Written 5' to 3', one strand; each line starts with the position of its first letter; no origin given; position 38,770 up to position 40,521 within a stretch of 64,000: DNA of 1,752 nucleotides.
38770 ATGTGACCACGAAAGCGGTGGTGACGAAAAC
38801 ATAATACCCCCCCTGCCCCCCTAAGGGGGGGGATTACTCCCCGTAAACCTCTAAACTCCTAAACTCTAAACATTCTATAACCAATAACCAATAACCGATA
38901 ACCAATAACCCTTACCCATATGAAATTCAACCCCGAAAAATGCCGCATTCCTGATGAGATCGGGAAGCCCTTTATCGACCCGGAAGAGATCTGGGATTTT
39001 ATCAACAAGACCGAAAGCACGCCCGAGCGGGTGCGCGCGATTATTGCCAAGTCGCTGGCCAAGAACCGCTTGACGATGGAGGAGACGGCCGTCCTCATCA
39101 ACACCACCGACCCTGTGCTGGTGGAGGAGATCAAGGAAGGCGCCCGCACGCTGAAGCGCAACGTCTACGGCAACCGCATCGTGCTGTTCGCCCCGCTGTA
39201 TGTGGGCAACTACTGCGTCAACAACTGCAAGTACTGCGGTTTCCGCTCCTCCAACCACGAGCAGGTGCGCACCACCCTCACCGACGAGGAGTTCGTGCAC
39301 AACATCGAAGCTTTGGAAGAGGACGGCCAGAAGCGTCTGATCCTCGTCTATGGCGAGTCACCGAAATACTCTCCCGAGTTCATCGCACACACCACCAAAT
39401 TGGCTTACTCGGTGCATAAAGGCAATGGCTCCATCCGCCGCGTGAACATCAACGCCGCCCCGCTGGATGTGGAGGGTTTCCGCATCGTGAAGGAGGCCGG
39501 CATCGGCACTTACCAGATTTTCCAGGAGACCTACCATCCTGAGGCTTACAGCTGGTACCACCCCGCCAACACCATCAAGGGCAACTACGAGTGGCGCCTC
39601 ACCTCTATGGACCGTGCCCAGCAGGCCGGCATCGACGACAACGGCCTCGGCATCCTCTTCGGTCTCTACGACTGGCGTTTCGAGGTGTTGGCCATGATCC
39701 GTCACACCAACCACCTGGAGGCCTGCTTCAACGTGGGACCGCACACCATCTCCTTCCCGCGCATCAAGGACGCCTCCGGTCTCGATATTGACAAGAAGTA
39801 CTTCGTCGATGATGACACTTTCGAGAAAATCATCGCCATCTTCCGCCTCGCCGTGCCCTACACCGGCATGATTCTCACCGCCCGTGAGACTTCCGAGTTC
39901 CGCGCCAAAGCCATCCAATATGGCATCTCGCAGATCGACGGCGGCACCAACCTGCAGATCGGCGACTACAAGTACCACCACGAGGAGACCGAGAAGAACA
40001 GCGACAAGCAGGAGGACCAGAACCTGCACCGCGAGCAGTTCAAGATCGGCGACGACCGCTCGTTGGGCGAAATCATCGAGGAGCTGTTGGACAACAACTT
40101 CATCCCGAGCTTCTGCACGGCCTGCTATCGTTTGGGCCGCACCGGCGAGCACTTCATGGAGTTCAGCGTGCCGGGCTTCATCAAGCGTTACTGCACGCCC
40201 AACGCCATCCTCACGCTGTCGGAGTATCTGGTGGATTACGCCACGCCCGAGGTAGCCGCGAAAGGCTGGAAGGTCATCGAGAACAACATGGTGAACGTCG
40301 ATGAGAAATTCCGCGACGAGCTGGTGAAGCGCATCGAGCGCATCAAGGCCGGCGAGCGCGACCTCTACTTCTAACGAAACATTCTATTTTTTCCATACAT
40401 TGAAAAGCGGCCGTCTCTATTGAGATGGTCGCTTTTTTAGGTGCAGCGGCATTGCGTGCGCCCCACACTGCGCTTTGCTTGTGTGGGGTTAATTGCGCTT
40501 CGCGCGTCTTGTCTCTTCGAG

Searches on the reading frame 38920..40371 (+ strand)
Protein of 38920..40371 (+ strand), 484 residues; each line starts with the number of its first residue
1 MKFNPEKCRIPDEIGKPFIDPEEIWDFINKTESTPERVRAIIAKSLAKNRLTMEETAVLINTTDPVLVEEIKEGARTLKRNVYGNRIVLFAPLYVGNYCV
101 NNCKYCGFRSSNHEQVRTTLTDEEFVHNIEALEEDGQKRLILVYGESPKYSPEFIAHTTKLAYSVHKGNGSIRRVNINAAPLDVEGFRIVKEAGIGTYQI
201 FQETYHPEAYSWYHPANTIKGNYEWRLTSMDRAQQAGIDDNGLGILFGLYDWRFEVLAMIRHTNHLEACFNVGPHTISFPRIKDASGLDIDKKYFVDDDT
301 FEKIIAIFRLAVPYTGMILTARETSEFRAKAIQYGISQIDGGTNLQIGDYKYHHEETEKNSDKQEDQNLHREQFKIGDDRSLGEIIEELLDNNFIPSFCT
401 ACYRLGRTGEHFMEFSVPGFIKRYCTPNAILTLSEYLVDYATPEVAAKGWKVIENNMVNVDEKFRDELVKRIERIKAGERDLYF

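Call 74: search_protein_families(library=pfam, proteins=[window:38920-40371:+], max_evalue=0.00001)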
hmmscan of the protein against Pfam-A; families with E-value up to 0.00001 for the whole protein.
window:38920-40371:+ (484 aa): 2 families
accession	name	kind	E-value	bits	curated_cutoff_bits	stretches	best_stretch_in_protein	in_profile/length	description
PF04055.27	Radical_SAM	-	1.8e-17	64.4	29.5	1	94-249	2-151/166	Radical SAM superfamily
PF06968.18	BATS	-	2.1e-14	53.9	22.2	1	278-394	1-87/88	Biotin and Thiamin Synthesis associated domain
